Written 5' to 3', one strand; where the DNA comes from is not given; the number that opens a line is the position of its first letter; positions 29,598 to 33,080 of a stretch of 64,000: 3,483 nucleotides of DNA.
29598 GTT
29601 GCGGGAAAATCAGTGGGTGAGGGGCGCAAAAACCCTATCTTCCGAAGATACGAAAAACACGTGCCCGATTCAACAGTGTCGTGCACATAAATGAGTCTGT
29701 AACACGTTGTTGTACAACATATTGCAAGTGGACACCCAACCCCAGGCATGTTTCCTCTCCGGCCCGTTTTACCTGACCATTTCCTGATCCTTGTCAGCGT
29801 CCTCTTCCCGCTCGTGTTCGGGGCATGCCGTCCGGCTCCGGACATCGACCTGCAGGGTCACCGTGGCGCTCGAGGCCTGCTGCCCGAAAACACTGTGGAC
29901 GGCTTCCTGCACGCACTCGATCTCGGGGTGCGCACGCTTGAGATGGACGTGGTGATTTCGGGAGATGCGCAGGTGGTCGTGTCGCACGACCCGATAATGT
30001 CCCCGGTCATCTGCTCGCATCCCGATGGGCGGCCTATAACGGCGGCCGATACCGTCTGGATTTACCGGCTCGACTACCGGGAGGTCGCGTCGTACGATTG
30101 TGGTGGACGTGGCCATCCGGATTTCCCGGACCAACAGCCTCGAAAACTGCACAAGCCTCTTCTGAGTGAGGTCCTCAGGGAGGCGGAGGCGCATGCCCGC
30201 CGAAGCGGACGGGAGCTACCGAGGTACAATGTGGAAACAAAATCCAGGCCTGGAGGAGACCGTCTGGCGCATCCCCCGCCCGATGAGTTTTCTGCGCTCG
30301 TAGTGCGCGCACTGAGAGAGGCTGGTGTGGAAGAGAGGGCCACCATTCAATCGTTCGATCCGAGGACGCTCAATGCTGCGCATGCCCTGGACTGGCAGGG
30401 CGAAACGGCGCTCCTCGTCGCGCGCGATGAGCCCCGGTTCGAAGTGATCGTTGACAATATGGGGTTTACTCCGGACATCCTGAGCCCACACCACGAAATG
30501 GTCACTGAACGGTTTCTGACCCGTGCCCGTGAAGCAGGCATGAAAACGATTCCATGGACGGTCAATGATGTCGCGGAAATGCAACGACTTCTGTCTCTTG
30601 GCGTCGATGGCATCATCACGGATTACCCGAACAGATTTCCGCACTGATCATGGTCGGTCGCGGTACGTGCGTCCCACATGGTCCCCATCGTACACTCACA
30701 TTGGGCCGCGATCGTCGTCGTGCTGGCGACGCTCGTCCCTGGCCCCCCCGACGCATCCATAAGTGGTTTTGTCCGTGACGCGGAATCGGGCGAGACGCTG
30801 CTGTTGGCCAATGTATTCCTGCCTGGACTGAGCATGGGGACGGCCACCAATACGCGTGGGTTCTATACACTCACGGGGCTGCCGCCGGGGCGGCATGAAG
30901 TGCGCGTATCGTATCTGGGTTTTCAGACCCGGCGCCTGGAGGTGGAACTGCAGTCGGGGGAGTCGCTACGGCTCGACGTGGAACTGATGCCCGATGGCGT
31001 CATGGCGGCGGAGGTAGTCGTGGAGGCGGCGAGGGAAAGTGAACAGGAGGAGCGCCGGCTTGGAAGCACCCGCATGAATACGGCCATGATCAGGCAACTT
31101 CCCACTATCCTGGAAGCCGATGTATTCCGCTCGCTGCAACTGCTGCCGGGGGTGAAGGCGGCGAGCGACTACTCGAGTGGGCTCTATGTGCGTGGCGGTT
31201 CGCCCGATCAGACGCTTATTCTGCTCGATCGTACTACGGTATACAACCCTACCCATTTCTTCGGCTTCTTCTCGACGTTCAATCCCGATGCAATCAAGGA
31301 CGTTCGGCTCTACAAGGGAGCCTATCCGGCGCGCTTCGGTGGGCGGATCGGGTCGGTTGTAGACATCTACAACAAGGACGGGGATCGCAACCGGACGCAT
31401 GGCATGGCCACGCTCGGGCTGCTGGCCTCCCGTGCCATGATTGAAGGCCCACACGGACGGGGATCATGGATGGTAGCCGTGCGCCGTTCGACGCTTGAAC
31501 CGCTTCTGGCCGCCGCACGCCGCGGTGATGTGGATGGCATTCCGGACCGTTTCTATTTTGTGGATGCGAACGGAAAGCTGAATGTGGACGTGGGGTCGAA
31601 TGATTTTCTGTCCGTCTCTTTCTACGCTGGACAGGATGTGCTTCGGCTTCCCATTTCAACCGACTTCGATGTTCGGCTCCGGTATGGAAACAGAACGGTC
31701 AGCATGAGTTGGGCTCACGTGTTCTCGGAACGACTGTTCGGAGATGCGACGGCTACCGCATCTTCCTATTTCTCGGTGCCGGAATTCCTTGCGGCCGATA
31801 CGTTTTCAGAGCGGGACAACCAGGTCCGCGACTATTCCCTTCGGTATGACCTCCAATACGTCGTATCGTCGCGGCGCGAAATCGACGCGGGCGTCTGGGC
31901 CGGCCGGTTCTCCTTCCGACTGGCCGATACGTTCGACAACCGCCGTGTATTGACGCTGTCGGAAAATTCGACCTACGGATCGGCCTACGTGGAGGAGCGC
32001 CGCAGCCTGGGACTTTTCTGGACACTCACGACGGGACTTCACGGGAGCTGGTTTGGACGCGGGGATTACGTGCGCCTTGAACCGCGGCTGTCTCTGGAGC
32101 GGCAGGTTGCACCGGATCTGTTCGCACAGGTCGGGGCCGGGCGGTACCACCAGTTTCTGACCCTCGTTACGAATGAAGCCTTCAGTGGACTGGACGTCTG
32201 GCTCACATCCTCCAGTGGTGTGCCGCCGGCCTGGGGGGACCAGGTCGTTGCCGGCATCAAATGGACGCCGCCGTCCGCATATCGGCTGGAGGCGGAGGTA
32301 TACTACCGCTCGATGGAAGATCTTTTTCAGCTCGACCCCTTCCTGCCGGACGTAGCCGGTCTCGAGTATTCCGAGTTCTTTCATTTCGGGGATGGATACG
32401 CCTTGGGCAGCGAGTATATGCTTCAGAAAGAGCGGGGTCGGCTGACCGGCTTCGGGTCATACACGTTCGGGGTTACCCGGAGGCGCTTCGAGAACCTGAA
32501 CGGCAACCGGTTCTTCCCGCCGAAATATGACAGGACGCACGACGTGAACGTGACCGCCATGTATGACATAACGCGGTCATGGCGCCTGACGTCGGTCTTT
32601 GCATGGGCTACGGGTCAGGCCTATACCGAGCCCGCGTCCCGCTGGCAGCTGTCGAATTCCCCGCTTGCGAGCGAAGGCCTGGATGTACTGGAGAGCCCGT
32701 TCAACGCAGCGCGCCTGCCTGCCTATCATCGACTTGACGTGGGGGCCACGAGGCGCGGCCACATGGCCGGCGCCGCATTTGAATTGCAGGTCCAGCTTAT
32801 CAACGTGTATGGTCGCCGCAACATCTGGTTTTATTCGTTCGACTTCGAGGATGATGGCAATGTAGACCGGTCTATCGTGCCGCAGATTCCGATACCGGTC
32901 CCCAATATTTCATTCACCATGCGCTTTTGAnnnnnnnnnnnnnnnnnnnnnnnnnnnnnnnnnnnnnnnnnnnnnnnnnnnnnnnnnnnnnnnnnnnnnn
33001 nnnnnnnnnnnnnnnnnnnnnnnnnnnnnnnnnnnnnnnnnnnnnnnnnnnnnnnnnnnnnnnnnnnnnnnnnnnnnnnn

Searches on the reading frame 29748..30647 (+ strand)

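Call 59: search_protein_families(library=pfam, proteins=[window:29748-30647:+], max_evalue=0.00001)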
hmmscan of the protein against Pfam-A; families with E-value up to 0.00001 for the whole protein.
window:29748-30647:+ (299 aa): 2 families
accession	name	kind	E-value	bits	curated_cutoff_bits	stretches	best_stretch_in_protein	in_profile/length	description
PF03009.23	GDPD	-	6.9e-33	115.2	23.6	1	38-295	1-243/244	Glycerophosphoryl diester phosphodiesterase family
PF13653.12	GDPD_2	-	4e-06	27.6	27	1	270-294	5-29/30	Glycerophosphoryl diester phosphodiesterase family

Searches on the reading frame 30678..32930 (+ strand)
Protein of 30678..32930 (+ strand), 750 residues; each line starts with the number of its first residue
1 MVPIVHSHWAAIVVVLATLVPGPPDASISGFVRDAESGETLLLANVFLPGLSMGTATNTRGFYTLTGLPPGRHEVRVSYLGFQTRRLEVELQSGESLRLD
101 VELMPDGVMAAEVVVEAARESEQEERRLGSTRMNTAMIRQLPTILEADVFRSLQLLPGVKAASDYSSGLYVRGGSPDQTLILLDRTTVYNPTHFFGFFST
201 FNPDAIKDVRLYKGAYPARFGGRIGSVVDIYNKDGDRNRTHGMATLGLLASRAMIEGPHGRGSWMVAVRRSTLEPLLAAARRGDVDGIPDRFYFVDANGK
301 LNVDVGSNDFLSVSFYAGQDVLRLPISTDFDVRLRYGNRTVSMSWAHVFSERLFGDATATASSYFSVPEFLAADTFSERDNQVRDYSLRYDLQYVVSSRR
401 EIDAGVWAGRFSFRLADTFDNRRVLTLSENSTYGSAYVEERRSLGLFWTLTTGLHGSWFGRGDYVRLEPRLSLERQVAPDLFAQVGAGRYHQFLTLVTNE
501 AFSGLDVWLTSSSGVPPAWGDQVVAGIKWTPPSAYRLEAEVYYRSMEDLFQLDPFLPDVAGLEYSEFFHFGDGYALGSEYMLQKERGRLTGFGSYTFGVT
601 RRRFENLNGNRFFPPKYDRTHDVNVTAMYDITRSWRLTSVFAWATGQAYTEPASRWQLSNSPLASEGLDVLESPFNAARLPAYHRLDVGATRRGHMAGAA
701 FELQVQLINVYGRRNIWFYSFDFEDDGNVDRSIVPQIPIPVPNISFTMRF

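Call 59: search_protein_families(library=pfam, proteins=[window:30678-32930:+], max_evalue=0.00001)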
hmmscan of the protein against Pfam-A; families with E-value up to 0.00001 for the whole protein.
window:30678-32930:+ (750 aa): 3 families
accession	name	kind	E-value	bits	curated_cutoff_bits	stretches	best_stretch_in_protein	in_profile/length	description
PF13715.12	CarbopepD_reg_2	-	4.1e-19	68.8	32.2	1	28-115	1-88/88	CarboxypepD_reg-like domain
PF13620.12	CarboxypepD_reg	-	7.5e-17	61.9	32.3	1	27-103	1-81/82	Carboxypeptidase regulatory-like domain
PF07715.20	Plug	-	1.3e-08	35.7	23.9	1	149-223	25-103/107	TonB-dependent Receptor Plug Domain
